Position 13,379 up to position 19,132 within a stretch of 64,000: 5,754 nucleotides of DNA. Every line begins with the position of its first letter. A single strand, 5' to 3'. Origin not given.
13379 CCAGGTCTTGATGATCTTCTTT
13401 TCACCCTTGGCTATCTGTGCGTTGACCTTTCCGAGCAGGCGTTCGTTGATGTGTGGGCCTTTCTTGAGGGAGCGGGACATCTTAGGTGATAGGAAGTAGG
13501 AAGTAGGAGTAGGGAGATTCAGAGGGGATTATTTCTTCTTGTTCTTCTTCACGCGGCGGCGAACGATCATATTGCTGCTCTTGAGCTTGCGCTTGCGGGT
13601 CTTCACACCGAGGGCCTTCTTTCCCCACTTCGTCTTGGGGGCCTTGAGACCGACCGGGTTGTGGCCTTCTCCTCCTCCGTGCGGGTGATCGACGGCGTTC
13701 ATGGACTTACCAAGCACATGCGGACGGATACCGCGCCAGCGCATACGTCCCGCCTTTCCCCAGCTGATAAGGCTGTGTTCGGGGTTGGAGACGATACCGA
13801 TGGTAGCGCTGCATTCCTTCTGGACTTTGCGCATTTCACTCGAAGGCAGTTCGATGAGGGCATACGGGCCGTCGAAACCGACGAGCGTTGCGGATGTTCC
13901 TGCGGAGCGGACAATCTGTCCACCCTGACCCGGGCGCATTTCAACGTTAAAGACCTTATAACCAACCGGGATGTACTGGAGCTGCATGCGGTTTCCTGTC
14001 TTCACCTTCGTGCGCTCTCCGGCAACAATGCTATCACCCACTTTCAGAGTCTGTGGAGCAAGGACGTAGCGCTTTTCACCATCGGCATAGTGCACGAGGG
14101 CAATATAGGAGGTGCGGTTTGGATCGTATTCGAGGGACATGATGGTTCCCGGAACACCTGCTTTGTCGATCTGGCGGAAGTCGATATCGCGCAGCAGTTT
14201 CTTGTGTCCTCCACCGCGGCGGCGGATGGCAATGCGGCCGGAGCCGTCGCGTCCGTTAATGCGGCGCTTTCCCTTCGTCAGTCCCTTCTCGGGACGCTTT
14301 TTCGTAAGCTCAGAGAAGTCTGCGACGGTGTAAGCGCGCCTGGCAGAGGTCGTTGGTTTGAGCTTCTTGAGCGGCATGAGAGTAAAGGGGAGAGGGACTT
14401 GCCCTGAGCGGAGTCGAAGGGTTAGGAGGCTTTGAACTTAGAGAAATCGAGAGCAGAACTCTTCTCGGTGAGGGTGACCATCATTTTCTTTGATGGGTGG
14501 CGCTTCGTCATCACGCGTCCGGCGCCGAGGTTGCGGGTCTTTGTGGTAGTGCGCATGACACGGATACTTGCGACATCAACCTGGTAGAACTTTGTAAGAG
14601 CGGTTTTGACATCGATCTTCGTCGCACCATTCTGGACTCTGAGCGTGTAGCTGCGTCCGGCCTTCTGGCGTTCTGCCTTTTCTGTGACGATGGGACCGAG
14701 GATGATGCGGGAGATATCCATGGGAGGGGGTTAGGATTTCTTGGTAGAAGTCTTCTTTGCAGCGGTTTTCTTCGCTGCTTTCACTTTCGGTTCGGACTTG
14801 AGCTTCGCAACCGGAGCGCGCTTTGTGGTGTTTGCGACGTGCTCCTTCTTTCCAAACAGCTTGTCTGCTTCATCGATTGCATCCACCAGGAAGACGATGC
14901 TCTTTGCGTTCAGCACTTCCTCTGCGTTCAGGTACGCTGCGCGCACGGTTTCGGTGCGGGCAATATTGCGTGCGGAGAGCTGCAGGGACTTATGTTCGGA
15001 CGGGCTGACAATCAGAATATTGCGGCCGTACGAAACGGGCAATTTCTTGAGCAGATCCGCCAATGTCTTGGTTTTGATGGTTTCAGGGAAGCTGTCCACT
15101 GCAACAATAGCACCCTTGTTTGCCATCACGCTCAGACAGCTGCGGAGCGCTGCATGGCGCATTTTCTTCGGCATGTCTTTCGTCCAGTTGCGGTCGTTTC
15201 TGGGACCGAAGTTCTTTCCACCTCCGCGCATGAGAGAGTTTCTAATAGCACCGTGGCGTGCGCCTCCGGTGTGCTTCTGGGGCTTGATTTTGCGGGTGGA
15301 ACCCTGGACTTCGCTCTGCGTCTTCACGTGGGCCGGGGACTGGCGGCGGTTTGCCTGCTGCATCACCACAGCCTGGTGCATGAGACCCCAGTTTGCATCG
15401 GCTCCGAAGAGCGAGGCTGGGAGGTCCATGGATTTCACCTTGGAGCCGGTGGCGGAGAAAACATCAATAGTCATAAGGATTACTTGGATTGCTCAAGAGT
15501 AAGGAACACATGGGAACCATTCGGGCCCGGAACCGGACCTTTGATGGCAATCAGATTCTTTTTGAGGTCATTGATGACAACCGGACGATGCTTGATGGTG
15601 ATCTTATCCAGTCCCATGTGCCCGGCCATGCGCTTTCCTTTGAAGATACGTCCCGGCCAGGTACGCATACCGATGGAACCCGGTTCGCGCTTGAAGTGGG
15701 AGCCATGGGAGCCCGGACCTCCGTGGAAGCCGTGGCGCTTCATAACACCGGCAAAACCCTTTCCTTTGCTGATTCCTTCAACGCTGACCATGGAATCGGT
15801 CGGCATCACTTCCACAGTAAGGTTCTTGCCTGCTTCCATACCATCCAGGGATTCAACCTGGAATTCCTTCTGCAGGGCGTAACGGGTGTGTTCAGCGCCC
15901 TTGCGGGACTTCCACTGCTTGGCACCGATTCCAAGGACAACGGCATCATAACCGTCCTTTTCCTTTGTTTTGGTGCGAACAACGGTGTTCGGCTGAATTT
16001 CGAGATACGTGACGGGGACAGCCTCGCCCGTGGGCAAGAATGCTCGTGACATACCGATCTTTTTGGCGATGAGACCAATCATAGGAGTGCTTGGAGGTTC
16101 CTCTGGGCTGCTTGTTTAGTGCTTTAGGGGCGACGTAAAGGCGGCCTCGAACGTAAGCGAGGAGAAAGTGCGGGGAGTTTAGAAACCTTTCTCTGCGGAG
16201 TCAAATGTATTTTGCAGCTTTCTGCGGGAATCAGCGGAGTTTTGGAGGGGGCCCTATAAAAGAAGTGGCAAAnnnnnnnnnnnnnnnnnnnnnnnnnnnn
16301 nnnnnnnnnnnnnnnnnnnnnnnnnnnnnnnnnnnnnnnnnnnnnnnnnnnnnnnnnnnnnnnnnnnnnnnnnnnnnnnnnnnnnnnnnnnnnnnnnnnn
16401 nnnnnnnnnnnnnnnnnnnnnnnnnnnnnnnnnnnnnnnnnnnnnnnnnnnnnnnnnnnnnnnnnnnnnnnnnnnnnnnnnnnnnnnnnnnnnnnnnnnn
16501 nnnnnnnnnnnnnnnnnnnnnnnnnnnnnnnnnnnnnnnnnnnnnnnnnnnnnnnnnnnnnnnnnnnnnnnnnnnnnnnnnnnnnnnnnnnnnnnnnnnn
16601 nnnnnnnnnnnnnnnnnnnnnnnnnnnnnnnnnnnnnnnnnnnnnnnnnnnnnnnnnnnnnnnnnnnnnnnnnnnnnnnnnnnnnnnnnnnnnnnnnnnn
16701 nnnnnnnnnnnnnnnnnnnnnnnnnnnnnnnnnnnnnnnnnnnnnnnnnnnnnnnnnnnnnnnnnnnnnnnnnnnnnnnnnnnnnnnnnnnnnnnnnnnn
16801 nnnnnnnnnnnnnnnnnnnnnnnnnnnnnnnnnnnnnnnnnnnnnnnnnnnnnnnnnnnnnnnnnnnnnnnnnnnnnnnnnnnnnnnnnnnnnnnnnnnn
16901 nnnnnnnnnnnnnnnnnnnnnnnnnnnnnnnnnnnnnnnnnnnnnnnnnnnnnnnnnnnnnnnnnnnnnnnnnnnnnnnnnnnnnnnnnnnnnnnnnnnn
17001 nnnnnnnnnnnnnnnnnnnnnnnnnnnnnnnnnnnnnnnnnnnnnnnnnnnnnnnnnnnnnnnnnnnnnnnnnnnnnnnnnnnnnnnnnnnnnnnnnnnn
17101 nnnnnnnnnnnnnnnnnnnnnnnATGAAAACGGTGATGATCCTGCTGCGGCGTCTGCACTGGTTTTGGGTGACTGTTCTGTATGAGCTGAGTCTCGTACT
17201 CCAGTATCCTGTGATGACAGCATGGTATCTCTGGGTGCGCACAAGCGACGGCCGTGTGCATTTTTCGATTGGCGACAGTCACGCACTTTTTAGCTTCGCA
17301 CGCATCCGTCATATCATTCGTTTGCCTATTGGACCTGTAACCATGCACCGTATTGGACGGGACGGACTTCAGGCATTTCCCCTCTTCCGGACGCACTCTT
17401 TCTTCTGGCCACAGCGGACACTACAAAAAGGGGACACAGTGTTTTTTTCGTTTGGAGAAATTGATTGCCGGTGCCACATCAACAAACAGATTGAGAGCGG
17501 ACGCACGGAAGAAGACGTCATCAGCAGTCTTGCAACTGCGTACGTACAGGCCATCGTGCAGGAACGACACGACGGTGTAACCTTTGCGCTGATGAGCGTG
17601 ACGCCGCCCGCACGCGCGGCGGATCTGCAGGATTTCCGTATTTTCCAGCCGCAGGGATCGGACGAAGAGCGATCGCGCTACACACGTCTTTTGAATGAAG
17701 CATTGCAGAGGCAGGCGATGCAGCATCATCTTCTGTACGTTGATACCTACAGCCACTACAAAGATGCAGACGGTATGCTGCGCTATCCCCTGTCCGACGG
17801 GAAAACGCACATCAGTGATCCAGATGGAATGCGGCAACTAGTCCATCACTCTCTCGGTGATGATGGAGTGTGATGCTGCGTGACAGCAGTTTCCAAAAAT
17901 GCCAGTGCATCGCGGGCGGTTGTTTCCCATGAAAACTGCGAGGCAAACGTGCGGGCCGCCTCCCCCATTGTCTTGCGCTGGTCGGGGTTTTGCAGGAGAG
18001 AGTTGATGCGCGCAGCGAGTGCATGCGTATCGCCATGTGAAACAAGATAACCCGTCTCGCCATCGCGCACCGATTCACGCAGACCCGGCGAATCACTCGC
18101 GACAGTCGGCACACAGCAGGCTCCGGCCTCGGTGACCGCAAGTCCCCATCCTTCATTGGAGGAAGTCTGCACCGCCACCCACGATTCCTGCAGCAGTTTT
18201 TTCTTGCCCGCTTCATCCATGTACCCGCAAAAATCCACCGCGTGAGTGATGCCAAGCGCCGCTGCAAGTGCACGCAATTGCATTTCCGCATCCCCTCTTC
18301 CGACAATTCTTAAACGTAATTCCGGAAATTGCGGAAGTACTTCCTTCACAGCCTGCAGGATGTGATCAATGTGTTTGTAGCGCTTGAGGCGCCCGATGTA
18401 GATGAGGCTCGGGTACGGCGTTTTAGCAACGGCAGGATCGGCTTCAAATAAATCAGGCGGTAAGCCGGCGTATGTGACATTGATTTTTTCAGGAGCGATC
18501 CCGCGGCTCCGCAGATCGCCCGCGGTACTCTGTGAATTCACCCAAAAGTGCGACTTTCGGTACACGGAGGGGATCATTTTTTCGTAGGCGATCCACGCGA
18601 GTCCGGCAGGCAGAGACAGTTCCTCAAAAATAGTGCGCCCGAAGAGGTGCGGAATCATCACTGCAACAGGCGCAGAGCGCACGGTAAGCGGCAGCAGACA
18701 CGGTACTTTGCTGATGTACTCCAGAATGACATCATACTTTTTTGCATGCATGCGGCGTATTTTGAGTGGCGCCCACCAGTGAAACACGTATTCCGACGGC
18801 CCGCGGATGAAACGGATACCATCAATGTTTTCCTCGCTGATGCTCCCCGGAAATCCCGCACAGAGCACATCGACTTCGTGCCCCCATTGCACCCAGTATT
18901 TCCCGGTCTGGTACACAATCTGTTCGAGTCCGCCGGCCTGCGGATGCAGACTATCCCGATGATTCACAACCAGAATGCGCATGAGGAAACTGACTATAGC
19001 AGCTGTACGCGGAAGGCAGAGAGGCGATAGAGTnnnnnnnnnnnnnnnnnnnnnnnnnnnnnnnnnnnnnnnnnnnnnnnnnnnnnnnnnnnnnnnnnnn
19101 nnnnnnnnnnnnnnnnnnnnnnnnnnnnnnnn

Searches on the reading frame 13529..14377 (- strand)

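Call 57: search_protein_families(library=pfam, proteins=[window:13529-14377:-], max_evalue=0.001)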
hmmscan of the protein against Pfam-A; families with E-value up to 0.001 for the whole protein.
window:13529-14377:- (282 aa): 2 families
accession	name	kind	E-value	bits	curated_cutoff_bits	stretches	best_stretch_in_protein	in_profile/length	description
PF03947.24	Ribosomal_L2_C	-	2.6e-48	163.7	33.7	1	126-252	1-126/126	Ribosomal Proteins L2, C-terminal domain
PF00181.30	Ribosomal_L2_N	-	8.3e-31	106.3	23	1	42-118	1-76/77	Ribosomal Proteins L2, RNA binding N-terminal domain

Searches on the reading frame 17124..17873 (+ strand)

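Call 57: search_protein_families(library=pfam, proteins=[window:17124-17873:+], max_evalue=0.001)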
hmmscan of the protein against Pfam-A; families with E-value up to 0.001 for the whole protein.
window:17124-17873:+ (249 aa): 1 family
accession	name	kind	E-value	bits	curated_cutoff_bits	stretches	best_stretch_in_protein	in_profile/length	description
PF13472.12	Lipase_GDSL_2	-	6.9e-05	23.8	32.9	1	102-232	62-173/178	GDSL-like Lipase/Acylhydrolase family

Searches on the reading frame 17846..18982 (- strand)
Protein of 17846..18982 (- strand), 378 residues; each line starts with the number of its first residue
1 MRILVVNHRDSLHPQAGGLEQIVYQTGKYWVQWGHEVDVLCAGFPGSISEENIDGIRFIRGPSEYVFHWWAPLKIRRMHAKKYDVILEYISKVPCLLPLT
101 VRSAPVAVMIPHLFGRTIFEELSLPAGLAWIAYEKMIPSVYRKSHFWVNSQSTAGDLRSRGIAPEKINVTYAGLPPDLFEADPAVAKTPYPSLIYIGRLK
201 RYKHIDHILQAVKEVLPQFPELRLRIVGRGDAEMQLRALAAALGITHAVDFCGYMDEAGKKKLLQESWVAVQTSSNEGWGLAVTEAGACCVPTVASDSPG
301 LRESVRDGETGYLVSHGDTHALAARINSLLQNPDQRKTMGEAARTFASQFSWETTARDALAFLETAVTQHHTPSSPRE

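Call 42: search_protein_families(library=pfam, proteins=[window:17846-18982:-], max_evalue=0.001)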
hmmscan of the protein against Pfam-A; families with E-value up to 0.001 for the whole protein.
window:17846-18982:- (378 aa): 6 families
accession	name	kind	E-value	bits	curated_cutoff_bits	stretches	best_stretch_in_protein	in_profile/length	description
PF00534.26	Glycos_transf_1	-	4.1e-43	147.3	26.4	1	188-345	13-171/172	Glycosyl transferases group 1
PF13692.12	Glyco_trans_1_4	-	6.3e-33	114.5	27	1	191-332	2-142/142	Glycosyl transferases group 1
PF20706.3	GT4-conflict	-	1.8e-14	54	26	1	186-357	193-383/385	Family 4 Glycosyltransferase in conflict systems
PF13439.12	Glyco_transf_4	-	6.9e-14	52.7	28.5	1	17-177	2-169/170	Glycosyltransferase Family 4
PF13524.12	Glyco_trans_1_2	-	2.2e-09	37.9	25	1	208-360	5-143/144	Glycosyl transferase-like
PF13579.12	Glyco_trans_4_4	-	8e-07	30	29.7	1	17-171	1-156/158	Glycosyl transferase 4-like domain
